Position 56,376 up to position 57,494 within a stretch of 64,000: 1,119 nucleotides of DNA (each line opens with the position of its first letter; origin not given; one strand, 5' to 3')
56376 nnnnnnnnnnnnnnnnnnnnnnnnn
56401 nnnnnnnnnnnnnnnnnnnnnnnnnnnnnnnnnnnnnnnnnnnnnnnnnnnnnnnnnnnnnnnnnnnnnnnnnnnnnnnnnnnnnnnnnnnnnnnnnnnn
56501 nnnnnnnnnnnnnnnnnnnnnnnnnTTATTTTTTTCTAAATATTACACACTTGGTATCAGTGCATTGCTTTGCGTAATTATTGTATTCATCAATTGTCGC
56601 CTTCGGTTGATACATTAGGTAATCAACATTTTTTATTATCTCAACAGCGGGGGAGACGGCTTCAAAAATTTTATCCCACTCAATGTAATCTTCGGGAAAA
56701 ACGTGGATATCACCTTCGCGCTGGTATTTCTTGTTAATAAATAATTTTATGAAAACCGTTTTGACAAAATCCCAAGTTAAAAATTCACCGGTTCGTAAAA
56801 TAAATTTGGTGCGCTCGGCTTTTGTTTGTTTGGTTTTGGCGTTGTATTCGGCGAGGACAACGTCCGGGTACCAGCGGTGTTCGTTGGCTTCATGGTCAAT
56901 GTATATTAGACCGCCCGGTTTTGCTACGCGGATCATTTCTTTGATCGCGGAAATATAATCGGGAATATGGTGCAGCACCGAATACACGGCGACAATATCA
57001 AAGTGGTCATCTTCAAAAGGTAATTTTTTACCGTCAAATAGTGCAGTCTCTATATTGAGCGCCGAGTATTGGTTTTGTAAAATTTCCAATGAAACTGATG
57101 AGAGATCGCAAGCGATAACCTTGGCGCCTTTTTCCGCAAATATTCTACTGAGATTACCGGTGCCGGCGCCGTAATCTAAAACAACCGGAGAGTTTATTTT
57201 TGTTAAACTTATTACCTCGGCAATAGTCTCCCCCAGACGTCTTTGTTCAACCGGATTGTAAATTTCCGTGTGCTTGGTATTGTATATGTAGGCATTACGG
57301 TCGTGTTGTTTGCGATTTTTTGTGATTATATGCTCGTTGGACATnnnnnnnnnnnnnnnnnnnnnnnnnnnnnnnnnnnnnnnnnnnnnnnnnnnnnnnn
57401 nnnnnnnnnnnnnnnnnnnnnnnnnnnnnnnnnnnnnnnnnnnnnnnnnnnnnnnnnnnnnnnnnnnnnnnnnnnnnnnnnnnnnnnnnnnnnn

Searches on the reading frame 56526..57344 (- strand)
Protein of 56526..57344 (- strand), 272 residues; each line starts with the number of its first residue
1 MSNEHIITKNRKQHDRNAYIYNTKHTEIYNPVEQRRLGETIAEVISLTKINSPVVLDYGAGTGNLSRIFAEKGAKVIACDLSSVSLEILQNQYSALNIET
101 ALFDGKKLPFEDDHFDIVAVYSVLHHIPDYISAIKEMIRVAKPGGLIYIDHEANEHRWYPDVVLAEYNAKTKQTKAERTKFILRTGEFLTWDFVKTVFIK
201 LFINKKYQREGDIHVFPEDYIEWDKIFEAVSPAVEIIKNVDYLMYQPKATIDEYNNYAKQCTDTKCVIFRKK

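Call 8: search_protein_families(library=pfam, proteins=[window:56526-57344:-])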
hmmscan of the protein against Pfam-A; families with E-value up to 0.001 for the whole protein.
window:56526-57344:- (272 aa): 8 families
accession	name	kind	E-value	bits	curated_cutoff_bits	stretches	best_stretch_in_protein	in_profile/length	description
PF08241.18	Methyltransf_11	-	7.3e-22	78.3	21.2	1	56-149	1-95/95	Methyltransferase domain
PF13649.12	Methyltransf_25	-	4.8e-20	72.5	27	1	55-145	1-97/97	Methyltransferase domain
PF13489.12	Methyltransf_23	-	1.1e-16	61.4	27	1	45-153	16-120/164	Methyltransferase domain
PF13847.12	Methyltransf_31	-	1.1e-15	58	27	1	54-167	6-120/145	Methyltransferase domain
PF08242.18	Methyltransf_12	-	2.2e-14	54.4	30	1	56-147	1-98/98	Methyltransferase domain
PF01209.24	Ubie_methyltran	-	1.6e-12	47.8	20.1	1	54-149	50-151/233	ubiE/COQ5 methyltransferase family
PF03848.20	TehB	-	1.1e-06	28.7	20.4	1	36-149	14-132/193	Tellurite resistance protein TehB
PF05148.21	Methyltransf_8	-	2e-05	25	27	1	48-150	69-157/219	Hypothetical methyltransferase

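Call 33: find_related_loci(query=window:56526-57344:-, collection=metagenome_contigs, flank=10000)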
Query window:56526-57344:- (272 aa) in metagenome_contigs; peptide patterns used: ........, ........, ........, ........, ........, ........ (x = any residue, [..] = any of these).
123 stretches matched a pattern; 23 encode a relative of the query (tblastn E <= 1e-3); 23 distinct loci.
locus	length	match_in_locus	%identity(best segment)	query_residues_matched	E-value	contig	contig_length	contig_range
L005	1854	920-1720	51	7-271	5e-92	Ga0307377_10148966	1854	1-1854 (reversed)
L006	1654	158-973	48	2-271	4e-90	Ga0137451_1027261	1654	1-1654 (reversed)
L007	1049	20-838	44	2-272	3e-88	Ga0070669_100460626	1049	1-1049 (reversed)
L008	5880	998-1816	48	2-272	2e-80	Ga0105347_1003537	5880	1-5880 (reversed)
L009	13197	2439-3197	51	14-264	1e-79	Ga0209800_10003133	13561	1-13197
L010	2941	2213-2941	46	3-243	6e-75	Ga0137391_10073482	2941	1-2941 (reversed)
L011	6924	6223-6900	50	2-226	4e-71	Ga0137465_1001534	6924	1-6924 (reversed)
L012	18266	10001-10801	45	7-270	1e-69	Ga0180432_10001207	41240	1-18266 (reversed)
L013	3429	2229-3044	39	1-272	6e-55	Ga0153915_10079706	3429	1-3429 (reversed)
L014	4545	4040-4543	51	3-169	2e-54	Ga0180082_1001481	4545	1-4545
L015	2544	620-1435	39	1-272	7e-55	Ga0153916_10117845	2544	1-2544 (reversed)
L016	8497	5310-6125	36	1-272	3e-49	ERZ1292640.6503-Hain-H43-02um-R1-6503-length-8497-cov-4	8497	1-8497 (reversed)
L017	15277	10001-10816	36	1-272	1e-52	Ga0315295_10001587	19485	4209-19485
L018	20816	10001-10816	33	1-272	2e-47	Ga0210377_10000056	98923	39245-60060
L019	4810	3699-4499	33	7-271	6e-42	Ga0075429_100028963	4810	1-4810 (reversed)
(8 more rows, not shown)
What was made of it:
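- Tried and rejected: Metagenome scan with the neighbouring methyltransferase (call 33).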

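Call 44: find_homologous_proteins(query=window:56526-57344:-, max_evalue=1e-40)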
Query window:56526-57344:- (272 aa): 1072 proteins with E <= 1e-40 among 1831 candidates; the best 120 are listed.
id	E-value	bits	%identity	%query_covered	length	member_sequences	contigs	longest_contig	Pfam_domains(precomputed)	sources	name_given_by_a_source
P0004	2.1e-180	616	100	100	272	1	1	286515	PF13847.13,PF13489.13,PF03848.21,PF13649.13,PF05148.22,PF01209.25,PF08241.19,PF08242.19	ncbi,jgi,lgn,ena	ncbi:MAG: class I SAM-dependent methyltransferase [Patescibacteria group bacterium]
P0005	4.6e-155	533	85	100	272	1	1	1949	PF13847.13,PF13489.13,PF03848.21,PF13649.13,PF01209.25,PF08241.19,PF08242.19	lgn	-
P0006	8.7e-91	322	56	100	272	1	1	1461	PF13847.13,PF13489.13,PF13649.13,PF01209.25,PF08241.19,PF08242.19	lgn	-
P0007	1.0e-90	322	58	100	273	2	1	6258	PF13847.13,PF00398.27,PF13489.13,PF13649.13,PF05148.22,PF01209.25,PF08241.19,PF08242.19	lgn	-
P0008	4.0e-89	317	88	57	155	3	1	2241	-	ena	-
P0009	1.1e-87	312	55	97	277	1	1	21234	PF13847.13,PF13489.13,PF03848.21,PF13649.13,PF01209.25,PF08241.19,PF08242.19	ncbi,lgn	-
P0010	1.1e-87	312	54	100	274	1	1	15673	PF13847.13,PF13489.13,PF03848.21,PF05175.21,PF13649.13,PF05148.22,PF01209.25,PF08241.19,PF08242.19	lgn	-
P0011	2.5e-87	311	49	97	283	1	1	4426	PF13847.13,PF13489.13,PF13649.13,PF01209.25,PF08241.19,PF08242.19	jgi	jgi:ubiquinone/menaquinone biosynthesis C-methylase UbiE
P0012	4.9e-87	310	51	100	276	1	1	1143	PF13847.13,PF13489.13,PF13649.13,PF01209.25,PF08241.19,PF08242.19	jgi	jgi:ubiquinone/menaquinone biosynthesis C-methylase UbiE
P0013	6.9e-87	310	54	98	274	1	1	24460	PF13847.13,PF13489.13,PF13649.13,PF01209.25,PF08241.19,PF08242.19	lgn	-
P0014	9.8e-87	309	56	97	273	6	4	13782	PF13847.13,PF00398.27,PF13489.13,PF05175.21,PF13649.13,PF01209.25,PF08241.19,PF08242.19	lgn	-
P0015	2.0e-86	308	56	97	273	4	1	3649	PF13847.13,PF00398.27,PF13489.13,PF03848.21,PF05175.21,PF13649.13,PF01209.25,PF08241.19,PF08242.19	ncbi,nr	ncbi:MAG: class I SAM-dependent methyltransferase [Bacilli bacterium]|nr:class I SAM-dependent methy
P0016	1.2e-85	306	54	97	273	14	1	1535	PF13847.13,PF13489.13,PF13649.13,PF01209.25,PF08241.19,PF08242.19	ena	-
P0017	6.0e-85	303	53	97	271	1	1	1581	PF13847.13,PF13489.13,PF13649.13,PF01209.25,PF08241.19,PF08242.19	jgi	-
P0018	2.1e-84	301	54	97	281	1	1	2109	PF13847.13,PF13489.13,PF05175.21,PF13649.13,PF01209.25,PF08241.19,PF08242.19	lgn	-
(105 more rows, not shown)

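Call 45: find_encoding_contigs(protein=P0005, flank=3000, max_places=4)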
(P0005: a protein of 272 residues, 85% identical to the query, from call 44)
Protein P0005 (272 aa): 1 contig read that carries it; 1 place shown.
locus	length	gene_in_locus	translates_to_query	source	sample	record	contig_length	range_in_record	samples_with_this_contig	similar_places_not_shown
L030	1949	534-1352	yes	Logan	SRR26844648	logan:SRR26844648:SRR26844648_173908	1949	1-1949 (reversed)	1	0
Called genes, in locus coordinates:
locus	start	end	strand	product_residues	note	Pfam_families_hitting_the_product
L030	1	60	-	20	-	?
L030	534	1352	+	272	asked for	PF03848:TehB (weak), PF01209:Ubie_methyltran, PF13489:Methyltransf_23, PF13847:Methyltransf_31, PF08241:Methyltransf_11, PF08242:Methyltransf_12, PF13649:Methyltransf_25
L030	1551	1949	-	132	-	?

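Call 46: find_encoding_contigs(protein=P0008, flank=3000, max_places=4)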
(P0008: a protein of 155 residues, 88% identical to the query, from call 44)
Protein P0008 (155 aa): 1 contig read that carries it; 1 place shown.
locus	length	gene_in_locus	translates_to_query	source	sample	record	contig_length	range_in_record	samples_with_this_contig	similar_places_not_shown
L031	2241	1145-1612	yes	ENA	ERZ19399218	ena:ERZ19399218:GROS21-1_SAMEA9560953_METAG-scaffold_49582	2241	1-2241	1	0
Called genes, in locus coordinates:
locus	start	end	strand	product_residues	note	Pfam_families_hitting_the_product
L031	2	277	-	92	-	?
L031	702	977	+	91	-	-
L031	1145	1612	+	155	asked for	-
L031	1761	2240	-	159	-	?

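Call 80: find_encoding_contigs(protein=P0007, flank=6000, max_places=2)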
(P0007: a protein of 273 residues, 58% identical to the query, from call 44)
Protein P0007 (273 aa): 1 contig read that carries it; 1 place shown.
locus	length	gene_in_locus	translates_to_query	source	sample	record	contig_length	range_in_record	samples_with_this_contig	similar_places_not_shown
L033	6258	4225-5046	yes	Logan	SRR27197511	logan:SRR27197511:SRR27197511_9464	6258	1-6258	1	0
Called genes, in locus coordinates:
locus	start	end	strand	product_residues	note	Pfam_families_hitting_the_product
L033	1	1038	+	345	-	?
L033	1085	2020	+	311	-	PF00535:Glycos_transf_2, PF10111:Glyco_tranf_2_2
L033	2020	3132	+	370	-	PF13439:Glyco_transf_4, PF13579:Glyco_trans_4_4 (weak), PF13477:Glyco_trans_4_2, PF00534:Glycos_transf_1, PF13692:Glyco_trans_1_4, PF13524:Glyco_trans_1_2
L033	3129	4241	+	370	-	PF13439:Glyco_transf_4, PF00534:Glycos_transf_1, PF13692:Glyco_trans_1_4, PF20706:GT4-conflict (weak)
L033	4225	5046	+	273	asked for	PF01209:Ubie_methyltran, PF05148:Methyltransf_8 (weak), PF00398:RrnaAD (weak), PF13489:Methyltransf_23, PF13847:Methyltransf_31, PF08241:Methyltransf_11, PF08242:Methyltransf_12, PF13649:Methyltransf_25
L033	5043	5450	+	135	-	PF10111:Glyco_tranf_2_2 (weak), PF13641:Glyco_tranf_2_3 (weak), PF00535:Glycos_transf_2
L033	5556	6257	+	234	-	?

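Call 81: find_encoding_contigs(protein=P0009, flank=8000, max_places=2)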
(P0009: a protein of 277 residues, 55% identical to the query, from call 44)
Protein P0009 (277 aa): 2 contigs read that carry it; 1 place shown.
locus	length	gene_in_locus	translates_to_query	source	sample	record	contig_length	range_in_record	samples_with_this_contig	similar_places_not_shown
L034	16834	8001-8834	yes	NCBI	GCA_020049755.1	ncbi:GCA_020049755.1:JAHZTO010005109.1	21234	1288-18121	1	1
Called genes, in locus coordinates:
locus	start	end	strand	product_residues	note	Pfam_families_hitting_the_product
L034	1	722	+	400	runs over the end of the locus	PF01702:TGT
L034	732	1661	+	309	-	PF00535:Glycos_transf_2, PF10111:Glyco_tranf_2_2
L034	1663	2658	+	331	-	PF00106:adh_short (weak), PF01073:3Beta_HSD, PF01370:Epimerase, PF02719:Polysacc_synt_2, PF04321:RmlD_sub_bind, PF08659:KR (weak), PF16363:GDP_Man_Dehyd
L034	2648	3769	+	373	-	PF13439:Glyco_transf_4, PF13579:Glyco_trans_4_4 (weak), PF20706:GT4-conflict, PF00534:Glycos_transf_1, PF13692:Glyco_trans_1_4, PF13524:Glyco_trans_1_2 (weak)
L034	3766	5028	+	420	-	PF27533:CapK_C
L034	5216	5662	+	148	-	-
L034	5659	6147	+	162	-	PF04339:FemAB_like (weak), PF13480:Acetyltransf_6 (weak)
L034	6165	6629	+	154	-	PF13489:Methyltransf_23, PF01209:Ubie_methyltran (weak), PF03848:TehB (weak), PF13847:Methyltransf_31, PF08241:Methyltransf_11, PF08242:Methyltransf_12, PF13649:Methyltransf_25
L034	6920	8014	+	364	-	PF13439:Glyco_transf_4, PF00534:Glycos_transf_1, PF13692:Glyco_trans_1_4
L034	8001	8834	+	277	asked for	PF01209:Ubie_methyltran, PF03848:TehB (weak), PF13489:Methyltransf_23, PF13847:Methyltransf_31, PF08241:Methyltransf_11, PF08242:Methyltransf_12, PF13649:Methyltransf_25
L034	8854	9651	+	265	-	PF00535:Glycos_transf_2, PF10111:Glyco_tranf_2_2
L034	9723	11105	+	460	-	PF01943:Polysacc_synt, PF13440:Polysacc_synt_3, PF03023:MurJ, PF01554:MatE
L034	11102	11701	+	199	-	-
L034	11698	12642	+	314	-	PF00535:Glycos_transf_2 (weak)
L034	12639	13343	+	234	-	PF13383:Methyltransf_22 (weak), PF05050:Methyltransf_21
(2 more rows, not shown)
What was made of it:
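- Tried and rejected: More distant methyltransferase homologues (calls 80, 81).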
